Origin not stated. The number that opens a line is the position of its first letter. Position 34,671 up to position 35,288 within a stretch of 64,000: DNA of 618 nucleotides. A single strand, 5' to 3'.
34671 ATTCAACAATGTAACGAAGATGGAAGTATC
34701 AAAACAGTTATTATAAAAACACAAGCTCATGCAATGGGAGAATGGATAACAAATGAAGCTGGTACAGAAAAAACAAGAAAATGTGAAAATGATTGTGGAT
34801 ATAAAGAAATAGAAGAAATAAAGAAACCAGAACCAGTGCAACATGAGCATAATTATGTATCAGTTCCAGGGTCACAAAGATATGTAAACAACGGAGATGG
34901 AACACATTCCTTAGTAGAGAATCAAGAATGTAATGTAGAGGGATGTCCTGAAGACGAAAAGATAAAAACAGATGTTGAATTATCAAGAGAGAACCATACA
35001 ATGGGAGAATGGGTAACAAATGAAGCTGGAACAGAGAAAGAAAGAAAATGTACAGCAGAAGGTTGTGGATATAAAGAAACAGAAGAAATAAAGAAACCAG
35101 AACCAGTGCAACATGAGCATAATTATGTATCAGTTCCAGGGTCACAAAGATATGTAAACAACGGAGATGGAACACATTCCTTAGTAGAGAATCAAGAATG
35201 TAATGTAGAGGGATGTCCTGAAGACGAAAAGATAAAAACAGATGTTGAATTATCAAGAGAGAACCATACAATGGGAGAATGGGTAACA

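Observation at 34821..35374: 100%-identical 270-bp tandem repeats encoding four-cysteine modules inside the lipoprotein gene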

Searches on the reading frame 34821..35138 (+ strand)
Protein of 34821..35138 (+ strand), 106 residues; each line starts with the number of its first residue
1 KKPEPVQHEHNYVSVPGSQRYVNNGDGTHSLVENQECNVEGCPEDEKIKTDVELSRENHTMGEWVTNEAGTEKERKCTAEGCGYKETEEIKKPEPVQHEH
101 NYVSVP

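Call 20: find_homologous_proteins(query=A2, max_evalue=0.01)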
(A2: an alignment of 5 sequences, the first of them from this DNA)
Query A2 (5 sequences): 1376 candidates shared short words with the query, none scored E <= 0.01.

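Call 24: search_solved_structures(query=A2, max_evalue=10, show_alignments=2)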
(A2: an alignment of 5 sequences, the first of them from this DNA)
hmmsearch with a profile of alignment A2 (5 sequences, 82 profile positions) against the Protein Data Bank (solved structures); distinct sequences matched with E-value up to 10: 5.
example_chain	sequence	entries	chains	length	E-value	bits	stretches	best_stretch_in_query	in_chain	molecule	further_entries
1wlh_A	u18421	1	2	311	0.08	16.1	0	13-25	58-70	Gelation factor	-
2w9j_A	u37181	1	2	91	0.092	15.9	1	18-47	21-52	SIGNAL RECOGNITION PARTICLE SUBUNIT SRP14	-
8k5u_A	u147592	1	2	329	0.42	13.8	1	11-53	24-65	Se glycosyltransferase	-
7fi8_C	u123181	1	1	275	0.62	13.3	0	13-42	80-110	MHC class I polypeptide-related sequence A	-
7fi7_C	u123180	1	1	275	0.68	13.2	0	13-41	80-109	MHC class I polypeptide-related sequence A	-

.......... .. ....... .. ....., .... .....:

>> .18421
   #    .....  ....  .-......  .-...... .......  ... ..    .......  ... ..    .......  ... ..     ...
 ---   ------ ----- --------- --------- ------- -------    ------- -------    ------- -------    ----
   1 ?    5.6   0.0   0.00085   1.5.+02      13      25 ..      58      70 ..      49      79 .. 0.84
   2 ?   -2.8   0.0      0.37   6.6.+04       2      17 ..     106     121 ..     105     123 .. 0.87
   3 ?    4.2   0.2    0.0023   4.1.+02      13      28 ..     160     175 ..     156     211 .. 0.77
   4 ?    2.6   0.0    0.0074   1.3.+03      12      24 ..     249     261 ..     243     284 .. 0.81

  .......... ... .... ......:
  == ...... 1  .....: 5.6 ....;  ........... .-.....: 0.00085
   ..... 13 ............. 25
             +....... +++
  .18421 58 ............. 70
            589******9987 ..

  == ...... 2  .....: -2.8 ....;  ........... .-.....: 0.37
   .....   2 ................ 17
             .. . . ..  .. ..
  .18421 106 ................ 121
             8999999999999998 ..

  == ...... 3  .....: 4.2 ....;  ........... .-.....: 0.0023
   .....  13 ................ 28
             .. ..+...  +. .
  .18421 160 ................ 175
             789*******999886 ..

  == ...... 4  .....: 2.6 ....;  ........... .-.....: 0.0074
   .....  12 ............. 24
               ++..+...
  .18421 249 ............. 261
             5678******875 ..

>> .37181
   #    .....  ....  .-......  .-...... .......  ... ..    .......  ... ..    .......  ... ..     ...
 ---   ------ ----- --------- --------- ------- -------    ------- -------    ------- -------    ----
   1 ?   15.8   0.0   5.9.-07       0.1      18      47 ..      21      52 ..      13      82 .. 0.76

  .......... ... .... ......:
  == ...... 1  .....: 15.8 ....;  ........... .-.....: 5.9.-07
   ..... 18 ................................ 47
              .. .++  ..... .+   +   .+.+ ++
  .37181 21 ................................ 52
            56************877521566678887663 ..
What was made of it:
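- Tried and rejected: The filamin 'DNGDGTY' match is a hairpin motif, not homology (call 24).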

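Call 27: search_protein_representatives(alignment_id=A2)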
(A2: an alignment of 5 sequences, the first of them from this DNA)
Query: 5 sequences, 82 profile positions. Proteins with E-value up to 0.001 (for the whole library): 24; up to 1e-10: 4; up to 1e-30: 1. The best 24 are listed.
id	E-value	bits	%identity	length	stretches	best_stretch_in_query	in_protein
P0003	5.8e-68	241.0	-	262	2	1-81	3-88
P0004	2.9e-19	84.9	-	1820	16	12-37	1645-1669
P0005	7.8e-18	80.3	-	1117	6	3-72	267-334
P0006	4.3e-15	71.5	-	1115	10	12-46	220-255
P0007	2.0e-10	56.5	-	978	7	11-73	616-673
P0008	1.8e-08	50.3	-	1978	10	9-57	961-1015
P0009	1.7e-07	47.1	-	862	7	14-79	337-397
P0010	4.0e-07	46.0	-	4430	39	8-25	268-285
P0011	1.7e-06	44.0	-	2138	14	9-34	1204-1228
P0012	2.0e-06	43.8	-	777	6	10-27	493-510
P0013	4.8e-06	42.5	-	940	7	9-26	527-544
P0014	1.0e-05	41.5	-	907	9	10-74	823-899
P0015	1.3e-05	41.2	-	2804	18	12-51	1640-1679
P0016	1.4e-05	41.0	-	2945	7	13-39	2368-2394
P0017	2.0e-05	40.6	-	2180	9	8-25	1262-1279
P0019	2.0e-04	37.4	-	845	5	1-76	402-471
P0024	6.7e-04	35.7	-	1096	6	2-75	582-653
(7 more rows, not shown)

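Call 31: search_protein_families(library=pfam, proteins=[P0005, P0007, P0009, P0019, P0024, P0004, P0006, P0008], max_evalue=0.01)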
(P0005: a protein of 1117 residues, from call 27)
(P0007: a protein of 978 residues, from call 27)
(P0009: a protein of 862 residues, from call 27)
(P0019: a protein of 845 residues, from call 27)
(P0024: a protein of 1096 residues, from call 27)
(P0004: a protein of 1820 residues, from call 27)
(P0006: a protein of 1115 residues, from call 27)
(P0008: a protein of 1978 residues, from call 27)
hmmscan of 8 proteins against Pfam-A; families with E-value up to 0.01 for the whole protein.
P0005 (1117 aa): 4 families
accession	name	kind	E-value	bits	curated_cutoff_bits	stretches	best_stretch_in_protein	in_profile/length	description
PF08271.17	Zn_Ribbon_TF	-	0.00048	20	29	0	399-417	12-28/43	TFIIB zinc-binding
PF23455.1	DUF7129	-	0.0014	18.8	30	0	403-419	6-22/45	Domain of unknown function (DUF7129)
PF19079.5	CFSR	-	0.0017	18.9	27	0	514-536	11-30/49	Collagen-flanked surface repeat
PF18649.7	EcpB_C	-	0.0034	17.8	26.1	0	353-382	3-32/72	EcpB C-terminal domain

P0007 (978 aa): 7 families
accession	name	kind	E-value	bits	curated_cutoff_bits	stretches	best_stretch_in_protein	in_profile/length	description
PF19079.5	CFSR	-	9.8e-10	38.9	27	1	617-633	9-25/49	Collagen-flanked surface repeat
PF08271.17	Zn_Ribbon_TF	-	6.9e-08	32.4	29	0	204-222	12-28/43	TFIIB zinc-binding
PF02207.25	zf-UBR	-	6.9e-07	29.7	25.2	0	760-811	7-58/69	Putative zinc finger in N-recognin (UBR box)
PF08274.17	Zn_Ribbon_YjdM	-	6.3e-05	23.4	30.8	0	691-702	17-28/30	PhnA Zinc-Ribbon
PF10058.14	Zn_ribbon_10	-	0.00047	20.3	24.2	0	432-456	29-53/54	ER junction formation factor lunapark, zinc ribbon finger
PF13451.12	zf_Tbcl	-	0.0016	18.8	24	0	290-307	2-19/48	Probable treble clef domain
PF07754.17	HVO_2753_ZBP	-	0.0056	16.9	33.2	0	824-843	10-29/46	Small zinc finger protein HVO_2753-like, Zn-binding pocket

P0009 (862 aa): 0 families

P0019 (845 aa): 0 families

P0024 (1096 aa): 2 families
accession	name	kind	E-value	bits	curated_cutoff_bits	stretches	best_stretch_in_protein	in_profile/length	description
PF02122.21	Peptidase_S39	-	0.00039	20.5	21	0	725-768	13-56/203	Peptidase S39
PF14077.11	WD40_alt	-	0.00048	20.4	25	0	499-521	13-36/48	Alternative WD40 repeat motif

P0004 (1820 aa): 10 families
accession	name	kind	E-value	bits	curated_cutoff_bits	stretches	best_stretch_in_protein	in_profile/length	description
PF17892.7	Cadherin_5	-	1.7e-29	102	26.5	0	636-653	49-66/98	Cadherin-like domain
PF00630.25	Filamin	-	3.6e-25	89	26.9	0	637-654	51-68/93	Filamin/ABP280 repeat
PF19079.5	CFSR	-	2.1e-24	85.9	27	0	641-656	10-25/49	Collagen-flanked surface repeat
PF25421.1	DUF7891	-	1.9e-13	50.8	27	0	651-675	3-27/90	Domain of unknown function (DUF7891)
PF19408.5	PKD_6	-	1.9e-08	35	25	2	1682-1752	8-76/82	PKD-like domain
PF00801.26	PKD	-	3.1e-08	34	23.5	1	481-535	27-80/80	PKD domain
PF08341.16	TED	-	7.2e-08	33.2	22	1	101-176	2-75/102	Thioester domain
PF13944.12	Calycin_like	-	1.1e-07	32.6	30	0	1580-1662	28-109/124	Calycin-like beta-barrel domain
PF06645.18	SPC12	-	2.3e-06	28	23.6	0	680-709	23-52/71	Microsomal signal peptidase 12 kDa subunit (SPC12)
PF18911.6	PKD_4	-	7.7e-05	23.1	27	1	478-535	28-83/85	PKD domain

P0006 (1115 aa): 4 families
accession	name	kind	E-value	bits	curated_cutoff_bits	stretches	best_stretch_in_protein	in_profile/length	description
PF13585.12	CHU_C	-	2.7e-16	59.9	27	1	1028-1113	11-86/86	CHU_C Type IX secretion signal domain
PF19079.5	CFSR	-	6.9e-13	49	27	0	361-373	12-24/49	Collagen-flanked surface repeat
PF18884.5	TSP3_bac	-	1.2e-12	47.9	25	2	959-980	1-22/22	Bacterial TSP3 repeat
PF15983.10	DUF4767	-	0.00038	21.3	27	0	290-308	64-82/139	Domain of unknown function (DUF4767)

P0008 (1978 aa): 20 families
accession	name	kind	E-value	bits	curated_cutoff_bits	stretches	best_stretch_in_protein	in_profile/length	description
PF17963.7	Big_9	-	2.8e-83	275.3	23.6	12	536-627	1-89/89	Bacterial Ig domain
PF05345.18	He_PIG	-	5.3e-71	235.6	24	11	538-629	1-96/96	Putative Ig domain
PF17803.7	Cadherin_4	-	3e-59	197.9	25.1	12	431-493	2-68/71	Bacterial cadherin-like domain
PF18911.6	PKD_4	-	1.6e-58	195.2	27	7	1592-1632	1-41/85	PKD domain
PF00801.26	PKD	-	1.2e-45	153.8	23.5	0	458-517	14-68/80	PKD domain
PF22352.2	K319L-like_PKD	-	6.1e-35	119.5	27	3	1599-1684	1-83/84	K319L-like, PKD domain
PF21027.3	Sde0182_C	-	5e-21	75.5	27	0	1612-1636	3-27/83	Cellulose-binding protein Sde0182, C-terminal domain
PF13927.12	Ig_3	-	3.6e-20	72.7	30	0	450-513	10-77/78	Immunoglobulin domain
PF07495.19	Y_Y_Y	-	4.6e-20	71.7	26.6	0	792-820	36-64/65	Y_Y_Y domain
PF02010.21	REJ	-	2.1e-19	69.9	25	2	1627-1791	15-204/452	REJ domain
PF16967.11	TcfC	-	8.1e-13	48.2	29.4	0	601-623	43-65/68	E-set like domain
PF11454.13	DUF3016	-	5.6e-09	36.4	25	0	605-639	33-67/139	Protein of unknown function (DUF3016)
PF24318.1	DUF7490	-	1.7e-08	34.5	27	0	586-623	64-101/106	Domain of unknown function (DUF7490)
PF03785.20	Peptidase_C25_C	-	5.2e-07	29.9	25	0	491-514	46-68/79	Peptidase family C25, C terminal ig-like domain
PF13750.12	Big_3_3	-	1.7e-06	28.2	27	0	498-517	114-133/157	Bacterial Ig-like domain (group 3)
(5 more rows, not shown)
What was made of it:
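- Closest known: Zinc-ribbon / zinc-knuckle domains. Same: Relatives give summed weak Pfam hits (call 31).
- Summed weak Pfam zinc-ribbon hits in relatives (call 31).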

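Call 32: find_encoding_contigs(protein=P0003, flank=10000)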
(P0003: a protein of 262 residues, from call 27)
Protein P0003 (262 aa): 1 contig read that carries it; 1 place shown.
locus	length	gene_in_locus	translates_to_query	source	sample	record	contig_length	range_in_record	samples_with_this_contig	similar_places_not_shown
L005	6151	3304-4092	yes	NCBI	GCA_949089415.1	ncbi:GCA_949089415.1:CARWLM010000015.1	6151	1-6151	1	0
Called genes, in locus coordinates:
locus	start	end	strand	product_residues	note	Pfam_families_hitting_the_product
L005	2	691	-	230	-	?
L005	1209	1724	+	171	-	PF18955:DUF5698, PF10035:DUF2179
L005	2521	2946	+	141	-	-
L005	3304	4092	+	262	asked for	-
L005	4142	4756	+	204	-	-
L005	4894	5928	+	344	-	-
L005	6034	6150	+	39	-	?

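Call 33: find_encoding_contigs(protein=P0024, flank=10000)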
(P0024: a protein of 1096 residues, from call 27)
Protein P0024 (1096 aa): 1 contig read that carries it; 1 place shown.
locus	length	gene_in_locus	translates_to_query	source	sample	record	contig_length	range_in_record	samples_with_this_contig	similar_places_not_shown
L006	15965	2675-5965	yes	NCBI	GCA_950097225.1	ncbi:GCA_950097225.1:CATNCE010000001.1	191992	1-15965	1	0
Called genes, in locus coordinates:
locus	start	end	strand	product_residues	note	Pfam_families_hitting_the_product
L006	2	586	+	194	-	?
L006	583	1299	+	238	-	-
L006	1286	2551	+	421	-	-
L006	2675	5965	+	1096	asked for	-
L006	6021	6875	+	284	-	-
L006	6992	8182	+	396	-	-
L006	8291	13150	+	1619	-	PF26182:Ig_NUP210_5th (faint), PF25354:Ig_NUP210_16th (faint), PF26918:Ig_Eae (faint), PF02368:Big_2 (weak), PF06832:BiPBP_C (faint), PF02368:Big_2, PF12733:Cadherin-like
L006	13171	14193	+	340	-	PF00717:Peptidase_S24 (weak)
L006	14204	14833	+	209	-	-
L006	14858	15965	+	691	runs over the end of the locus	-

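Call 44: predict_structure(alignment_id=A3)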
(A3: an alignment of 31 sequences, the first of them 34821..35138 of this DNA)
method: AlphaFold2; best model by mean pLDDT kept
length: 106 residues; sequences in the alignment: 31
mean_pLDDT: 90.4   pTM: 0.65
mean pLDDT of the five models: 90.4, 90.0, 89.9, 88.9, 88.3
residues with pLDDT >= 90: 71; 70-90: 33; 50-70: 2; < 50: 0
segments of 3 or more residues with pLDDT < 50: none
pLDDT, mean of each block of 10 residues (from residue 1): 75 96 95 95 91 97 95 95 93 78 81
secondary structure, 60 per line:
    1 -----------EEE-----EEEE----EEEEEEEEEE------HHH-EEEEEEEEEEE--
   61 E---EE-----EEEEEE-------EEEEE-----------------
elements in order: E12-14 E20-23 E28-37 E48-58 E72-77 E85-89
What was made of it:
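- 34842..35111 (+): Module M1 (90 aa, HEH...KKPEPVQ). AlphaFold2 model has pLDDT 90.4 (call 44).
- AlphaFold2 with a 31-module alignment: pLDDT 90.4, pTM 0.65, six beta strands (call 44).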

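Call 47: fold_search(model_id=the predicted structure, library=pdb)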
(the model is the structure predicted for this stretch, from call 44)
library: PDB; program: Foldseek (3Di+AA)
matches with E <= 10: 303; with E <= 0.001: 0
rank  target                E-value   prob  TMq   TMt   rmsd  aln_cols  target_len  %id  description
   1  2luu_MODEL_1_A        1.7e-01  0.20  0.21  0.19  22.5       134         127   13  NMR solution structure of midkine-b, mdkb (released 2013-05-01)
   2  8a3t_B                6.0e-01  0.21  0.24  0.06  13.9       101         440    9  S. cerevisiae APC/C-Cdh1 complex (released 2022-08-31)
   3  9a40_B                6.7e-01  0.18  0.23  0.08  15.3       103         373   11  model of Cullin4 (released 2024-09-18)
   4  8y6p                  7.9e-01  0.18  0.23  0.03  14.3        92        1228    9  Structure of the auto-inhibited Dark monomer (released 2024-04-10)
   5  1ueb_A                8.4e-01  0.09  0.20  0.13  17.7        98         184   11  Crystal structure of translation elongation factor P from Thermus thermophilus HB8 (released 2004-05-25)
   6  4v6a_AV               9.9e-01  0.08  0.20  0.14  17.9        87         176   11  Structure of EF-P bound to the 70S ribosome. (released 2014-07-09)
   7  6v97_B                1.1e+00  0.12  0.21  0.06  13.6        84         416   10  Kindlin-3 double deletion mutant short form (released 2020-07-22)
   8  1ueb_B                1.1e+00  0.08  0.19  0.13  16.9        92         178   12  Crystal structure of translation elongation factor P from Thermus thermophilus HB8 (released 2004-05-25)
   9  5aja_A                1.1e+00  0.08  0.16  0.06  14.3        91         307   10  Crystal structure of mandrill SAMHD1 (amino acid residues 1-114) bound to Vpx isolated from mandrill and human DCAF1 ( (released 2015-04-22)
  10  6thb_A                1.1e+00  0.09  0.20  0.07  16.4        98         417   12  Receptor binding domain of the Cedar Virus attachment glycoprotein (G) (released 2019-12-18)
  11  8qe8_A                1.2e+00  0.11  0.18  0.06  13.0        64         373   11  Structure of the non-canonical CTLH E3 substrate receptor WDR26 bound to NMNAT1 substrate (released 2024-05-15)
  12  7sny                  1.2e+00  0.11  0.23  0.17  14.9       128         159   14  2.10A Resolution Structure of NanoBiT Complementation Reporter Large Subunit LgBiT (released 2022-11-16)
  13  6v9g_B                1.3e+00  0.13  0.21  0.06  13.5        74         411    8  Kindlin-3 double deletion mutant long form (released 2020-07-22)
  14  9e2g_2B               1.3e+00  0.03  0.11  0.03  12.9        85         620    9  Cryo-EM structure of 48 nm repeat of microtubule doublet from T. brucei flagellum (released 2025-03-12)
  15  5c0p                  1.4e+00  0.09  0.21  0.09  14.2       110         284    8  The crystal structure of endo-arabinase from Bacteroides thetaiotaomicron VPI-5482 (released 2015-07-01)
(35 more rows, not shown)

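Call 72: find_homologous_proteins(query=A3, max_evalue=0.001)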
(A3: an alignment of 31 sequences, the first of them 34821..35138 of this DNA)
Query A3 (31 sequences): 167 candidates shared short words with the query, none scored E <= 0.001.
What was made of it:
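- Tried and rejected: With the module alignments A2 and A3 it returned nothing, not even the query protein (calls 20, 72).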

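Call 73: fold_search(model_id=the predicted structure, library=viral)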
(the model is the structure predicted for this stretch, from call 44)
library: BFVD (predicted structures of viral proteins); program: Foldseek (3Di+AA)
matches with E <= 10: 304; with E <= 0.001: 0
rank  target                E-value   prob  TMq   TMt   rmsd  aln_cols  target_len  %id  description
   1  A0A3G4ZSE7            2.8e-01  0.54  0.28  0.22  10.7        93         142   13  Uncharacterized protein [Barrevirus sp.]
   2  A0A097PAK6            3.4e-01  0.10  0.17  0.17  19.0       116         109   11  Uncharacterized protein [Delftia phage RG-2014]
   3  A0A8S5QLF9            3.6e-01  0.28  0.28  0.07   6.6        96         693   19  S-layer homology domain (Fragment) [Podoviridae sp. ctdRZ1]
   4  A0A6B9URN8            4.7e-01  0.30  0.27  0.25  20.6       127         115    9  (no name in the UniProt tables at hand)
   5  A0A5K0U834            5.0e-01  0.14  0.21  0.18  10.9       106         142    8  Uncharacterized protein [Yasminevirus sp. GU-2018]
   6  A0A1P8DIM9            8.7e-01  0.80  0.24  0.19  10.9        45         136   20  (no name in the UniProt tables at hand)
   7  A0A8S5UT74            9.2e-01  0.11  0.18  0.15  18.0        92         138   12  DUF4236 domain-containing protein [Siphoviridae sp. ct4fm14]
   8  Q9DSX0                1.1e+00  0.18  0.24  0.27  14.6        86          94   12  Putative protamine [Diadromus pulchellus ascovirus 4a]
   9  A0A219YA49            1.1e+00  0.10  0.23  0.23  20.6       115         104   12  Uncharacterized protein [Aeromonas phage 44RR2.8t.2]
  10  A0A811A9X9            1.1e+00  0.08  0.20  0.16  23.0       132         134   11  (no name in the UniProt tables at hand)
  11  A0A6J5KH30            1.2e+00  0.28  0.22  0.34   5.2        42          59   12  Transcriptional repressor NrdR-like N-terminal domain-containing protein [uncultured Caudovirales phage]
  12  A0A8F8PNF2            1.2e+00  0.12  0.22  0.08   7.4        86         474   12  Uncharacterized protein [Clandestinovirus]
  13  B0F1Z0                1.3e+00  0.06  0.17  0.13  13.5       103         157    6  G2 glycoprotein (Fragment) [Jamestown Canyon virus]
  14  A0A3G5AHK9            1.4e+00  0.11  0.24  0.04  21.0       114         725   14  Uncharacterized protein [Sylvanvirus sp.]
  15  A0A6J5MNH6            1.4e+00  0.28  0.23  0.33   6.0        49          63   14  Transcriptional repressor NrdR-like N-terminal domain-containing protein [uncultured Caudovirales phage]
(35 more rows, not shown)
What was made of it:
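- Closest known: Zinc-ribbon / zinc-knuckle domains. Same: Foldseek gives local sub-threshold matches (calls 47, 73).
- Sub-threshold local Foldseek matches (34-49 aligned positions) to NrdR- and TFIIS-type zinc ribbons (calls 47, 73).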
